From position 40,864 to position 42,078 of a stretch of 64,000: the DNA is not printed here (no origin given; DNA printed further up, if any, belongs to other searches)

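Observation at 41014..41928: The FtsZ-like protein appears to lack the T7 synergy loop and the whole C-terminal domain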

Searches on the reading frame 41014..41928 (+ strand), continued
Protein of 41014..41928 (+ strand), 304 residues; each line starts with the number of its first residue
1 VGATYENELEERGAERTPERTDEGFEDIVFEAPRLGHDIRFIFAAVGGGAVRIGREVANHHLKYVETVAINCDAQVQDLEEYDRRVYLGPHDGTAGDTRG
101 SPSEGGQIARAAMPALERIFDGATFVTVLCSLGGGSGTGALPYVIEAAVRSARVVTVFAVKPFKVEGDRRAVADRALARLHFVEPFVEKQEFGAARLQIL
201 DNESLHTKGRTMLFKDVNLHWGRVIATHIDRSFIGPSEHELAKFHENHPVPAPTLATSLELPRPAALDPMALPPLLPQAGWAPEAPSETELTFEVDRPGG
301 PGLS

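Call 63: find_homologous_proteins(query=P0194, max_evalue=1e-20)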
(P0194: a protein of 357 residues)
Query P0194 (357 aa): 7623 proteins with E <= 1e-20 among 8000 candidates; the best 120 are listed.
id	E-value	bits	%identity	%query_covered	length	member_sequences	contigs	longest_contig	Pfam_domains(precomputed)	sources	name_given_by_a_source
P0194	7.5e-227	770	100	100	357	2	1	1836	PF00091.32,PF12327.14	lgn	-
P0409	2.0e-189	647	84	99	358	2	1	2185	PF00091.32,PF12327.14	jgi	-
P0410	3.7e-131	456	61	93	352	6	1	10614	PF00091.32,PF12327.14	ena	-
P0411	3.8e-129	449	60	94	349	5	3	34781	PF00091.32,PF12327.14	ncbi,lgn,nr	ncbi:MAG: cell division protein FtsZ [Thermoplasmata archaeon]|nr:cell division protein FtsZ [Thermo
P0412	1.2e-127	444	62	90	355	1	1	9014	PF00091.32,PF12327.14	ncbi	ncbi:MAG: cell division protein FtsZ [Thermoplasmata archaeon]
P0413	1.4e-127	444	63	88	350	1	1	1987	PF00091.32,PF12327.14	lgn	-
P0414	1.6e-127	444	62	90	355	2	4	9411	PF00091.32,PF12327.14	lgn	-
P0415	1.7e-127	444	60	93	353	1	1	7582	PF00091.32,PF12327.14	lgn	-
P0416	2.1e-127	444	60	93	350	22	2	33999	PF00091.32,PF12327.14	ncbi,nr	ncbi:MAG: cell division protein FtsZ [Thermoplasmatota archaeon]|nr:cell division protein FtsZ [Cand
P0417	2.7e-127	443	64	87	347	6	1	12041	PF00091.32,PF12327.14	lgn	-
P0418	3.5e-127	443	63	88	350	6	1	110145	PF00091.32,PF12327.14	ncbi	-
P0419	6.1e-127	442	60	93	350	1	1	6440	PF00091.32,PF12327.14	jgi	jgi:cell division protein FtsZ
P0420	1.4e-126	441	63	85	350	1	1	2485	PF00091.32,PF12327.14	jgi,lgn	jgi:cell division protein FtsZ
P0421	1.8e-126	440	63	87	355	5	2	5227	PF00091.32,PF12327.14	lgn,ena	-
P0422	2.0e-126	440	63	85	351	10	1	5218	PF00091.32,PF12327.14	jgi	-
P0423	2.1e-126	440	63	90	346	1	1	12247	PF00091.32,PF12327.14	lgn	-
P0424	2.4e-126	440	60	90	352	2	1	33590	PF00091.32,PF12327.14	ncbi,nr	ncbi:MAG: Cell division protein FtsZ [Candidatus Thermoplasmatota archaeon]|nr:Cell division protein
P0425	4.0e-126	439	62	87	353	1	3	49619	PF00091.32,PF12327.14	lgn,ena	-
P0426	4.7e-126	439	60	93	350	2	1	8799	PF00091.32,PF12327.14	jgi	jgi:cell division protein FtsZ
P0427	7.1e-126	438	63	85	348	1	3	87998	PF00091.32,PF12327.14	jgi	-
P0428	1.2e-125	438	59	90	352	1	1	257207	PF00091.32,PF12327.14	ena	-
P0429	2.9e-125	436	59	90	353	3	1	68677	PF00091.32,PF12327.14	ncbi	-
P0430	3.9e-125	436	64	85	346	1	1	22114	PF00091.32,PF12327.14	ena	-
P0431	5.7e-125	436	62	90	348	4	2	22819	PF00091.32,PF12327.14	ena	-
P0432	5.9e-125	435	63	85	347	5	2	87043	PF00091.32,PF12327.14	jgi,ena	-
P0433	6.9e-125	435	59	90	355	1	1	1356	PF00091.32,PF12327.14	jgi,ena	-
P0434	1.0e-124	435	63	85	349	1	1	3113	PF00091.32,PF12327.14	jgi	jgi:cell division protein FtsZ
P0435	1.6e-124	434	61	85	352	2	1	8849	PF00091.32,PF12327.14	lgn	-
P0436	1.8e-124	434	59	90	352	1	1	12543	PF00091.32,PF12327.14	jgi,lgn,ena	-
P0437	2.5e-124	433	62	89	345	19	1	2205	PF00091.32,PF12327.14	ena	-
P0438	2.8e-124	433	57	93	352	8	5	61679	PF00091.32,PF12327.14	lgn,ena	-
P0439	3.4e-124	433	59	90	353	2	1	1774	PF00091.32,PF12327.14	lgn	-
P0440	5.8e-124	432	59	90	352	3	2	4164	PF00091.32,PF12327.14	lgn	-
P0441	7.2e-124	432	63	85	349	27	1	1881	PF00091.32,PF12327.14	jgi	jgi:cell division protein FtsZ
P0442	8.3e-124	432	59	90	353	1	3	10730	PF00091.32,PF12327.14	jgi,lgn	jgi:cell division protein FtsZ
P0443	9.3e-124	432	62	90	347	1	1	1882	PF00091.32,PF12327.14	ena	-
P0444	9.5e-124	432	62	85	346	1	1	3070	PF00091.32,PF12327.14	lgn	-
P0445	9.6e-124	431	59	90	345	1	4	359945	PF00091.32,PF12327.14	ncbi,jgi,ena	ncbi:MAG TPA: cell division protein FtsZ [Thermoplasmata archaeon]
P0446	1.0e-123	431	56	95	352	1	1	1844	PF00091.32,PF12327.14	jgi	jgi:cell division protein FtsZ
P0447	1.1e-123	431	59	92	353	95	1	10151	PF00091.32,PF12327.14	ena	-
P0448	1.1e-123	431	62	88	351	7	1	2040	PF00091.32,PF12327.14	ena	-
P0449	1.2e-123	431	59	90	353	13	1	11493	PF00091.32,PF12327.14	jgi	jgi:cell division protein FtsZ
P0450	1.3e-123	431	60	90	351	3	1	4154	PF00091.32,PF12327.14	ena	-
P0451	1.4e-123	431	61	86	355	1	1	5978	PF00091.32,PF12327.14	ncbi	-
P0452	1.6e-123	431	63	85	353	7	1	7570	PF00091.32,PF12327.14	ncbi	-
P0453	1.7e-123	431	62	85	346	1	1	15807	PF00091.32,PF12327.14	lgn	-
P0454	2.0e-123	430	59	92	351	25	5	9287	PF00091.32,PF12327.14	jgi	jgi:cell division protein FtsZ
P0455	2.1e-123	430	63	85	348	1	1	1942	PF00091.32,PF12327.14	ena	-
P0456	2.3e-123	430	62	85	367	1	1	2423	PF00091.32,PF12327.14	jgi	-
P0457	2.6e-123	430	63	85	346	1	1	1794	PF00091.32,PF12327.14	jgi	-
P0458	2.8e-123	430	62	85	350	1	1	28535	PF00091.32,PF12327.14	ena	-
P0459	3.9e-123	429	63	85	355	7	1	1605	PF00091.32,PF12327.14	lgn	-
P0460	4.7e-123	429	58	90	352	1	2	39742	PF00091.32,PF12327.14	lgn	-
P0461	6.1e-123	429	59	90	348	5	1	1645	PF00091.32,PF12327.14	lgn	-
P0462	6.5e-123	429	63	85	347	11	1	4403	PF00091.32,PF12327.14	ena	-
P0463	6.6e-123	429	63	85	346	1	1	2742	PF00091.32,PF12327.14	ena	-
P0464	7.6e-123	429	62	85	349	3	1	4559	PF00091.32,PF12327.14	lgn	-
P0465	9.5e-123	428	59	95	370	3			PF00091.32,PF12327.14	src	-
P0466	1.1e-122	428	63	85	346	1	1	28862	PF00091.32,PF12327.14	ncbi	-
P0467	1.5e-122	428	59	90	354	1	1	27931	PF00091.32,PF12327.14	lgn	-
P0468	1.8e-122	427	62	85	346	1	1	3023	PF00091.32,PF12327.14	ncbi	ncbi:MAG TPA: cell division protein FtsZ [Thermoplasmata archaeon]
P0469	1.8e-122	427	62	85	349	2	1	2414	PF00091.32,PF12327.14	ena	-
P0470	1.9e-122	427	59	91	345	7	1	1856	PF00091.32,PF12327.14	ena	-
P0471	2.2e-122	427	62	85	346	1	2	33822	PF00091.32,PF12327.14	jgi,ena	-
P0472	2.3e-122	427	59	93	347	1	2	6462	PF00091.32,PF12327.14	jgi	jgi:cell division protein FtsZ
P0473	2.4e-122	427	58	93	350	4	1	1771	PF00091.32,PF12327.14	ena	-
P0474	3.7e-122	426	61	85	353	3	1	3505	PF00091.32,PF12327.14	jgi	-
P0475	8.0e-122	425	60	89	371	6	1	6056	PF00091.32,PF12327.14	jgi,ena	-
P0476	9.5e-122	425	62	85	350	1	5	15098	PF00091.32,PF12327.14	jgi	jgi:cell division protein FtsZ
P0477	1.5e-121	424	63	87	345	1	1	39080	PF00091.32,PF12327.14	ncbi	-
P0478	1.8e-121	424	59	87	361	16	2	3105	PF00091.32,PF12327.14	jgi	jgi:cell division protein FtsZ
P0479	2.8e-121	423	59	90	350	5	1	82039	PF00091.32,PF12327.14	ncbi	-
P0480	4.8e-121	423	60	90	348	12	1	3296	PF00091.32,PF12327.14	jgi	jgi:cell division protein FtsZ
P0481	7.0e-121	422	60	90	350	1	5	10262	PF00091.32,PF12327.14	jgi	jgi:cell division protein FtsZ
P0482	1.5e-120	421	61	85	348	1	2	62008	PF00091.32,PF12327.14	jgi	-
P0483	1.6e-120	421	58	92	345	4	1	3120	PF00091.32,PF12327.14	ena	-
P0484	2.5e-120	420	58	93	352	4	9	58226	PF00091.32,PF12327.14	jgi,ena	-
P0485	2.6e-120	420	62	85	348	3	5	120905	PF00091.32,PF12327.14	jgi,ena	jgi:cell division protein FtsZ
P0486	2.9e-120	420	59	85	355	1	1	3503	PF00091.32,PF12327.14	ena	-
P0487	4.5e-120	419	57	90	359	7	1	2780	PF00091.32,PF12327.14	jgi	-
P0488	4.9e-120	419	60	88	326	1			PF00091.32,PF12327.14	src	-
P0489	6.1e-120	419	58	92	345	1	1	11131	PF00091.32,PF12327.14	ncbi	-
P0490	2.6e-119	417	57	90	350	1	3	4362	PF00091.32,PF12327.14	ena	-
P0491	2.7e-119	417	59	85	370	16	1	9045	PF00091.32,PF12327.14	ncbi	ncbi:MAG: cell division protein FtsZ [Thermoplasmata archaeon]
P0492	3.5e-119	416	59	88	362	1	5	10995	PF00091.32,PF12327.14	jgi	jgi:cell division protein FtsZ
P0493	8.0e-119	415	58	86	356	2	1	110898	PF00091.32,PF12327.14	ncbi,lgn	-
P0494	9.4e-119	415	57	90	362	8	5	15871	PF00091.32,PF12327.14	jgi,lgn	jgi:cell division protein FtsZ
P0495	1.4e-118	415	61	87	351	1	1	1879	PF00091.32,PF12327.14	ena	-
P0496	1.9e-118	414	59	86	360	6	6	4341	PF00091.32,PF12327.14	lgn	-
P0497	2.0e-118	414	57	88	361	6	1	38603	PF00091.32,PF12327.14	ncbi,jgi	-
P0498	3.3e-118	413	57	91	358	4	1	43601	PF00091.32,PF12327.14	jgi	jgi:cell division protein FtsZ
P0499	4.7e-118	413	60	90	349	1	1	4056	PF00091.32,PF12327.14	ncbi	-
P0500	4.2e-117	410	58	87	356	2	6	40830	PF00091.32,PF12327.14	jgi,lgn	jgi:cell division protein FtsZ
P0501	7.0e-117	409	55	92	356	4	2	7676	PF00091.32,PF12327.14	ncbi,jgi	jgi:cell division protein FtsZ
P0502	1.2e-116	408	58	86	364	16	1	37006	PF00091.32,PF12327.14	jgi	jgi:cell division protein FtsZ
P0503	1.2e-116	408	57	90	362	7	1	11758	PF00091.32,PF12327.14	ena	-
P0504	4.2e-116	406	61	85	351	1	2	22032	PF00091.32,PF12327.14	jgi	jgi:cell division protein FtsZ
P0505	1.9e-113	398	56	84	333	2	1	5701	PF00091.32,PF12327.14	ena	-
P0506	1.1e-112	395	60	83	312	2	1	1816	PF00091.32,PF12327.14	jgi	jgi:cell division protein FtsZ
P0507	3.6e-112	393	62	80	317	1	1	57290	PF00091.32,PF12327.14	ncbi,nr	ncbi:MAG: hypothetical protein A3K67_01330 [Euryarchaeota archaeon RBG_16_62_10]|nr:MAG: hypothetica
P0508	3.3e-108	380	57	86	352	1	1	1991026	PF00091.32,PF12327.14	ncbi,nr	ncbi:MAG: cell division protein FtsZ [Methanobacteriota archaeon]|nr:MAG: cell division protein FtsZ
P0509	2.6e-105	371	57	86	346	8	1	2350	PF00091.32,PF12327.14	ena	-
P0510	1.8e-104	368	53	88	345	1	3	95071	PF00091.32,PF12327.14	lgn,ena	-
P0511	2.2e-104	368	53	90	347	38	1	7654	PF00091.32,PF12327.14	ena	-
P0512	3.1e-104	367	54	89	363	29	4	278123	PF00091.32,PF12327.14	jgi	-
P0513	4.2e-104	367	56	86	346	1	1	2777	PF00091.32,PF12327.14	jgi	-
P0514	4.9e-104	367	51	84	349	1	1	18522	PF00091.32,PF12327.14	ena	-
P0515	1.5e-103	365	53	89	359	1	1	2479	PF00091.32,PF12327.14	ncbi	-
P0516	1.8e-103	365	56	80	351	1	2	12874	PF00091.32,PF12327.14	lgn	-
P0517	2.6e-103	364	56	85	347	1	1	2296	PF00091.32,PF12327.14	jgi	jgi:cell division protein FtsZ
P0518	5.5e-103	363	51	83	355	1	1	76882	PF00091.32,PF12327.14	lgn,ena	-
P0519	6.0e-103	363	52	83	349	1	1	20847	PF00091.32,PF12327.14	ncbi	-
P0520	1.2e-102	362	55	86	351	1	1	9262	PF00091.32,PF12327.14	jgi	jgi:cell division protein FtsZ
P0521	1.4e-102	362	51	90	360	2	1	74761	PF00091.32,PF12327.14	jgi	jgi:cell division protein FtsZ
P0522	1.6e-102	362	55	85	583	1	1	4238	PF00091.32,PF12327.14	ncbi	-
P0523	1.7e-102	362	54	87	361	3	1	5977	PF00091.32,PF12327.14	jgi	jgi:cell division protein FtsZ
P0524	1.7e-102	362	56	85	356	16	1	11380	PF00091.32,PF12327.14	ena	-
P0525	2.2e-102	361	55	85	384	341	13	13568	PF00091.32,PF12327.14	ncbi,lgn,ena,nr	ncbi:MAG: cell division protein FtsZ [Methanobacteriota archaeon]|nr:MAG: cell division protein FtsZ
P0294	2.4e-102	361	54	87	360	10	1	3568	PF00091.32,PF12327.14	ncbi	-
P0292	2.4e-102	361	54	87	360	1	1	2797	PF00091.32,PF12327.14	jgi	jgi:cell division protein FtsZ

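Call 65: find_encoding_contigs(protein=P0525, flank=4000, max_places=6)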
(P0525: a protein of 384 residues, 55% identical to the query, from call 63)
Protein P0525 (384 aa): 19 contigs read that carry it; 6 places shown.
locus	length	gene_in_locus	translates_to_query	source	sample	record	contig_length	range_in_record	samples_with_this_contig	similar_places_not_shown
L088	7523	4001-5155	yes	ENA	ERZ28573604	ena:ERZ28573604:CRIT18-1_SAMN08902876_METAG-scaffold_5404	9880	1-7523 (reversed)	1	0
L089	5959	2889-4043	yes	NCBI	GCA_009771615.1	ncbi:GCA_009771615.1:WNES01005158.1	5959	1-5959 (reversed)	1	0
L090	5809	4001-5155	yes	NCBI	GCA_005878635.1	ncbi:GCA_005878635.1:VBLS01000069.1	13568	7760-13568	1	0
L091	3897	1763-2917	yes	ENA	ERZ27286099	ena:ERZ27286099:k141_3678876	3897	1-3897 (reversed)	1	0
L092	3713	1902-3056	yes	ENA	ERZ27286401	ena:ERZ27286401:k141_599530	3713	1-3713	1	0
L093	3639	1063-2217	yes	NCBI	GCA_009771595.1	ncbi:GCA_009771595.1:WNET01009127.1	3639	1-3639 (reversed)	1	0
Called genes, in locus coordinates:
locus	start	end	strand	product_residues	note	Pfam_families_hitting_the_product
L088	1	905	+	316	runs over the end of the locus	PF01916:DS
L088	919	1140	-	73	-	-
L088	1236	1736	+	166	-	PF00293:NUDIX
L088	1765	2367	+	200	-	PF00857:Isochorismatase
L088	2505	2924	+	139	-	PF21619:DUF6855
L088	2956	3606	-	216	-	PF13091:PLDc_2 (weak)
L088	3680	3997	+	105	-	PF01402:RHH_1 (faint)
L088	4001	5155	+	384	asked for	PF00091:Tubulin, PF12327:FtsZ_C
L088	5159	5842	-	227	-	PF00801:PKD (weak), PF18911:PKD_4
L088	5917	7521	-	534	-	?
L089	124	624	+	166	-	PF00293:NUDIX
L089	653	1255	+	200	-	PF00857:Isochorismatase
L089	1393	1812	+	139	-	PF21619:DUF6855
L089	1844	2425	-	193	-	PF13091:PLDc_2 (weak)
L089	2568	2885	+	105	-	PF01402:RHH_1 (faint)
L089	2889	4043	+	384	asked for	PF00091:Tubulin, PF12327:FtsZ_C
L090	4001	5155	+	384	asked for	PF00091:Tubulin, PF12327:FtsZ_C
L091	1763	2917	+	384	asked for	PF00091:Tubulin, PF12327:FtsZ_C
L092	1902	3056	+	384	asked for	PF00091:Tubulin, PF12327:FtsZ_C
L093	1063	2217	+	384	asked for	PF00091:Tubulin, PF12327:FtsZ_C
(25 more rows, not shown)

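Call 72: find_encoding_contigs(protein=P0033, flank=1500, max_places=6)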
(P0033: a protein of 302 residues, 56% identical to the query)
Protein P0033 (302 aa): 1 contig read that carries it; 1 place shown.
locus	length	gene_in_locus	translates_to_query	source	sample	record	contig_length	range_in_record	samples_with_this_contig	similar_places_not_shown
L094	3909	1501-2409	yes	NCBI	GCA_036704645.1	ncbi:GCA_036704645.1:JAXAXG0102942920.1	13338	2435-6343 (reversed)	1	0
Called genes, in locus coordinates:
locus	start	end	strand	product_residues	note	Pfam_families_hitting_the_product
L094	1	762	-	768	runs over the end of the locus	PF07790:Pilin_N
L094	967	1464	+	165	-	-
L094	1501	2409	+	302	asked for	PF00091:Tubulin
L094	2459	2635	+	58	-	-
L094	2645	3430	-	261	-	PF09754:PAC2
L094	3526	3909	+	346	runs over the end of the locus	PF00752:XPG_N, PF00867:XPG_I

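Call 73: find_encoding_contigs(protein=P0116, flank=1500, max_places=6)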
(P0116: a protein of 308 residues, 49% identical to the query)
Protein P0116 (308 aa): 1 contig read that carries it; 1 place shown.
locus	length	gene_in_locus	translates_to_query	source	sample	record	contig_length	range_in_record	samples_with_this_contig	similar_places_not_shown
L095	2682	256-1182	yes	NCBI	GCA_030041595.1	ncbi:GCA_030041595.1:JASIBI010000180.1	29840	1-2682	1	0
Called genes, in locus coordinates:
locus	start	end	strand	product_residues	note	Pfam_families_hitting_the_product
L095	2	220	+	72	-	?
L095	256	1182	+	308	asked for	PF00091:Tubulin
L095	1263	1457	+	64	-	-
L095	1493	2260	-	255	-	PF09754:PAC2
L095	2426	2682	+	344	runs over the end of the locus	PF00752:XPG_N, PF00867:XPG_I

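Call 88: predict_structure(alignment_id=A5)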
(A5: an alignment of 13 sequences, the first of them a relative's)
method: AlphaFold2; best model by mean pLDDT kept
length: 273 residues; sequences in the alignment: 13
mean_pLDDT: 81.6   pTM: 0.73
mean pLDDT of the five models: 81.6, 81.0, 80.2, 79.1, 77.6
residues with pLDDT >= 90: 139; 70-90: 82; 50-70: 20; < 50: 32
segments of 3 or more residues with pLDDT < 50: 242-273
pLDDT, mean of each block of 10 residues (from residue 1): 71 70 92 94 84 98 97 96 97 98 95 97 98 95 92 95 96 84 75 84 79 74 77 63 45 37 32 32
secondary structure, 60 per line:
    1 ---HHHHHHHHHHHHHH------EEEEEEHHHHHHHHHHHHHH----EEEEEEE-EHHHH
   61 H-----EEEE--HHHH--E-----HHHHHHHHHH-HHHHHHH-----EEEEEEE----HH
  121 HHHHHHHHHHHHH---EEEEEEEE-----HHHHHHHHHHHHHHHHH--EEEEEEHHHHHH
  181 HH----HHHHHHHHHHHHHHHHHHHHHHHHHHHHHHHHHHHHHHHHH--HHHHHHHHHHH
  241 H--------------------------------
elements in order: H4-17 E24-29 H30-43 E48-54 H57-61 E67-70 H73-76 H85-94 H96-102 E108-114 H119-133 E137-144 H150-166 E169-174 H175-182 H187-227 H230-241

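Call 94: find_related_loci(query=P0525, collection=metagenome_contigs, flank=2500)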
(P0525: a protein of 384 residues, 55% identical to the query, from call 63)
Query P0525 (384 aa) in metagenome_contigs; peptide patterns used: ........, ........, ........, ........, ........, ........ (x = any residue, [..] = any of these).
481 stretches matched a pattern; 143 encode a relative of the query (tblastn E <= 1e-3); the best 80 are kept; 80 distinct loci.
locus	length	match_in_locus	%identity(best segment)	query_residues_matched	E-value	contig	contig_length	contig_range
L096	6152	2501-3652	100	1-384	0e+0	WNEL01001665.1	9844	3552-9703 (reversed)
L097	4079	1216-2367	100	1-384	0e+0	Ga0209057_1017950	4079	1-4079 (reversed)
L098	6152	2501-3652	99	1-384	0e+0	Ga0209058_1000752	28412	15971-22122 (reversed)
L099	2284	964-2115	99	1-384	0e+0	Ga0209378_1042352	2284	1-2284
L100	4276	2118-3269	99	1-384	0e+0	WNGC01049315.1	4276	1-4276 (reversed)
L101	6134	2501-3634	97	7-384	0e+0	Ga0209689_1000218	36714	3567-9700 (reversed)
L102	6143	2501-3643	91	3-381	0e+0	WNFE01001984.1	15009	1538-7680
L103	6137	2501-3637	91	3-379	0e+0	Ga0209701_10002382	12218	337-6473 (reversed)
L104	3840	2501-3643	91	3-381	0e+0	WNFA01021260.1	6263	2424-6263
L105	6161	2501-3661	83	1-384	0e+0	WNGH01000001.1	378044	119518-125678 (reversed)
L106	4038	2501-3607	90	18-384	0e+0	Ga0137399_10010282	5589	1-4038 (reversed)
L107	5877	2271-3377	90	18-384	0e+0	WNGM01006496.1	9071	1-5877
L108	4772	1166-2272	89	18-384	0e+0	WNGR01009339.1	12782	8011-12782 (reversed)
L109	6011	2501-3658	85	1-384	0e+0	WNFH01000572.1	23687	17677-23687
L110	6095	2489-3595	89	18-384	0e+0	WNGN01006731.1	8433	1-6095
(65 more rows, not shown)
